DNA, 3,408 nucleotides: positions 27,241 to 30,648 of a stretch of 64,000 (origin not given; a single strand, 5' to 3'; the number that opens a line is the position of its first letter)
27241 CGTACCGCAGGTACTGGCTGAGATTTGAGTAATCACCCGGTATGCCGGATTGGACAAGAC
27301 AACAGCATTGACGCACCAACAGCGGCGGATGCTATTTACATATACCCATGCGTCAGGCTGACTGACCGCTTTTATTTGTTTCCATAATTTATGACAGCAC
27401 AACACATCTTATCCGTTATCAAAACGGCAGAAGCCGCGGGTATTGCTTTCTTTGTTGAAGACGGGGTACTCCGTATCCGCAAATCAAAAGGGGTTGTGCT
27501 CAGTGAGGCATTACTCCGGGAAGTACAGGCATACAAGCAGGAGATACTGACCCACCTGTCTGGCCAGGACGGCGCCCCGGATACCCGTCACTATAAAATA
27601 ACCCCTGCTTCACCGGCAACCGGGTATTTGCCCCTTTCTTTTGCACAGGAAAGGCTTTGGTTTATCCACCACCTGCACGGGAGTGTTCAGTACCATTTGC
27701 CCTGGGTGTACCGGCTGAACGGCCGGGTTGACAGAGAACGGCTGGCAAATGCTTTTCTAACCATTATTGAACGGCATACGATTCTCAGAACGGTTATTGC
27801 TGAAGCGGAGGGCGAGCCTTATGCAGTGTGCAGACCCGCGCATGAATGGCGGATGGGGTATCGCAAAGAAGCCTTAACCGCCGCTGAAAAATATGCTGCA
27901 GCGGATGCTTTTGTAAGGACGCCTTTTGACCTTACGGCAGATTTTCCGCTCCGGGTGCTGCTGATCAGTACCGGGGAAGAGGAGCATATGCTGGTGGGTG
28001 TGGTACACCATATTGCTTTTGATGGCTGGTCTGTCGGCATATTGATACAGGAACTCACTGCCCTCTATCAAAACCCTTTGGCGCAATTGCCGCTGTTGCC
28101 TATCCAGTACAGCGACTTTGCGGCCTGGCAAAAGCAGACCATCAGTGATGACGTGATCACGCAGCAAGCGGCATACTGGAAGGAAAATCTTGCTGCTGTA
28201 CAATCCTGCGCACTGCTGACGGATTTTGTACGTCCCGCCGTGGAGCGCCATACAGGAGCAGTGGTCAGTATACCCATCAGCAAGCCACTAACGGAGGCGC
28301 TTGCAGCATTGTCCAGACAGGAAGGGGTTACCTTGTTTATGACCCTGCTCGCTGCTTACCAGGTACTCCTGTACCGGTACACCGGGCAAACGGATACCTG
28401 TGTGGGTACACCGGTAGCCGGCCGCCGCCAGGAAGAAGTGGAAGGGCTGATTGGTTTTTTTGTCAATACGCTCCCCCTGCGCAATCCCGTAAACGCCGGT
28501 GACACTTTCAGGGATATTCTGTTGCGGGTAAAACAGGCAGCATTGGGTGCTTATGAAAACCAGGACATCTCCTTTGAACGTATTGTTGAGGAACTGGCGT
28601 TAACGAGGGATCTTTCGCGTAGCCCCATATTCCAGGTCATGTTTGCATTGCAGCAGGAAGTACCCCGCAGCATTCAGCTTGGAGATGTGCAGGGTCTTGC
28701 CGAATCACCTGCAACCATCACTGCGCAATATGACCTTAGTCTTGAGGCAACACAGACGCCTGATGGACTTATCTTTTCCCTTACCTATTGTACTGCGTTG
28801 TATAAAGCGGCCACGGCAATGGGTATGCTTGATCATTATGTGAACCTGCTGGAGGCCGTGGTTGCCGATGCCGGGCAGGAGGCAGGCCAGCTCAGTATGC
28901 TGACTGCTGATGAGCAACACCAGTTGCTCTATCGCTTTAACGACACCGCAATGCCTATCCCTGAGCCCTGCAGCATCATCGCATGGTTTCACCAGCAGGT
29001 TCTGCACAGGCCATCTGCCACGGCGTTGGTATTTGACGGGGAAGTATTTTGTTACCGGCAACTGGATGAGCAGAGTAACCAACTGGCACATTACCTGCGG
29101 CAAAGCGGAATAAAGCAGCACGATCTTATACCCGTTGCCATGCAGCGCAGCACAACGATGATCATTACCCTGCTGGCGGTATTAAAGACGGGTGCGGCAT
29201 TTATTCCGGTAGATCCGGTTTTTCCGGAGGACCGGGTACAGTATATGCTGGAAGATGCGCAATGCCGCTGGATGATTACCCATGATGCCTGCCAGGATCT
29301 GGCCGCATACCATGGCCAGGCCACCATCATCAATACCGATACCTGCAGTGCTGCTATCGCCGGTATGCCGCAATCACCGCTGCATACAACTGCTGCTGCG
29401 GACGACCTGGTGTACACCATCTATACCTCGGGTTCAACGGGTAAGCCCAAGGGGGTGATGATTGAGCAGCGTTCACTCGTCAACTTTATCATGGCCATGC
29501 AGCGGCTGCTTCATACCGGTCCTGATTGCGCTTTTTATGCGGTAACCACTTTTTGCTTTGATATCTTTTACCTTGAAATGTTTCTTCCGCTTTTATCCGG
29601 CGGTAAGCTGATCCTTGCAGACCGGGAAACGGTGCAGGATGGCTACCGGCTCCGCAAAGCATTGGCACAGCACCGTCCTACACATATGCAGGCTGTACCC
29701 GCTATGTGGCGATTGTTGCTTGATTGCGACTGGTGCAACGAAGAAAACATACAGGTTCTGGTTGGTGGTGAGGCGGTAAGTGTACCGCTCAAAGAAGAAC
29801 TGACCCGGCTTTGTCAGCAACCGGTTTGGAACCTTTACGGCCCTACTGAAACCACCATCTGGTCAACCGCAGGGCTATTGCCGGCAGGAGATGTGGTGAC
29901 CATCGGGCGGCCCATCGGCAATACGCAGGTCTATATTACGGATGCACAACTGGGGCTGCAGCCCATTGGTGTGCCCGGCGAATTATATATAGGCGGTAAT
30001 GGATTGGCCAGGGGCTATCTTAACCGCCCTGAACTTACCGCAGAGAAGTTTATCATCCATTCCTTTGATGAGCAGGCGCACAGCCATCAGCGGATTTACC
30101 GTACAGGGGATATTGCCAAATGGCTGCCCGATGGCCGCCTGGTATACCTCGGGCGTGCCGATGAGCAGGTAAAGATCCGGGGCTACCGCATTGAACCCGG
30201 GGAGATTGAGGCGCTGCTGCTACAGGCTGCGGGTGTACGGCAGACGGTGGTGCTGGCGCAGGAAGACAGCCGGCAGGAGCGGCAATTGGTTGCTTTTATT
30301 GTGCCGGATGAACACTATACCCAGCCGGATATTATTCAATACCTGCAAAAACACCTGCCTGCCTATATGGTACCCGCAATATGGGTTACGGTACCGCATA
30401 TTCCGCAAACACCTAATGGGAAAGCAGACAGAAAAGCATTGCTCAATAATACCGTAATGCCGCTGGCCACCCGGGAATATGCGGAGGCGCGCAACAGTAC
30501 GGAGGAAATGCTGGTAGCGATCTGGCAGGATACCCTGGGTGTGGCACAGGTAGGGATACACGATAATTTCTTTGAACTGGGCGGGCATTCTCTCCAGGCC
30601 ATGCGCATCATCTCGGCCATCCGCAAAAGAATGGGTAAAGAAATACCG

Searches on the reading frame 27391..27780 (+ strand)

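Call 61: search_protein_families(library=pfam, proteins=[window:27391-27780:+], max_evalue=1)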
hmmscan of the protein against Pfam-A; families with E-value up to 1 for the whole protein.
window:27391-27780:+ (130 aa): 2 families
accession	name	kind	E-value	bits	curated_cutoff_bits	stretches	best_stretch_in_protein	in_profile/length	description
PF00668.25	Condensation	-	3.2e-08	33.1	30.6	1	79-129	4-55/456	Condensation domain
PF18563.6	TubC_N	-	1.5e-07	31.8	26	1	8-57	3-51/52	TubC N-terminal docking domain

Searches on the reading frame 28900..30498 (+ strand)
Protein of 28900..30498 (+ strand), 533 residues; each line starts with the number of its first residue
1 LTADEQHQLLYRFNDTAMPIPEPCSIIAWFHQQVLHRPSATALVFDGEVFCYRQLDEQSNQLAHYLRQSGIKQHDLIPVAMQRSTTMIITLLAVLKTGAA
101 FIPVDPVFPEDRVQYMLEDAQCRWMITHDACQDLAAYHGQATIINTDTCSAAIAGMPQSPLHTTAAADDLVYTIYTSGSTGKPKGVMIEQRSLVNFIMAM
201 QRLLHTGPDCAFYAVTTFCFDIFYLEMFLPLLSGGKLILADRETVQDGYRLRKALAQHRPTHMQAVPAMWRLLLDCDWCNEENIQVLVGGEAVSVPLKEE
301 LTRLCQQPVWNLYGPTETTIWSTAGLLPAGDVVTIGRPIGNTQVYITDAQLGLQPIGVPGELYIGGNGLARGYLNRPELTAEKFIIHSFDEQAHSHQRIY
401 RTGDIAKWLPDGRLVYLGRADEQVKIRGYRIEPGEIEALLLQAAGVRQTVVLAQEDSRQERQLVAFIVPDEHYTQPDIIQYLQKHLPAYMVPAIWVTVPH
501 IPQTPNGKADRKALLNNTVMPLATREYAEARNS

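Call 40: search_protein_families(library=pfam, proteins=[window:28900-30498:+], max_evalue=0.001)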
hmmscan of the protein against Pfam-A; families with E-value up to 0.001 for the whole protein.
window:28900-30498:+ (533 aa): 2 families
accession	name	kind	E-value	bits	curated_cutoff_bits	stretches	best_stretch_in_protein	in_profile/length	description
PF00501.34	AMP-binding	-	3.6e-84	283.2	29.9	1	30-374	1-384/384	AMP-binding enzyme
PF13193.12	AMP-binding_C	-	4.4e-11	44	24.5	1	435-508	1-76/76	AMP-binding enzyme C-terminal domain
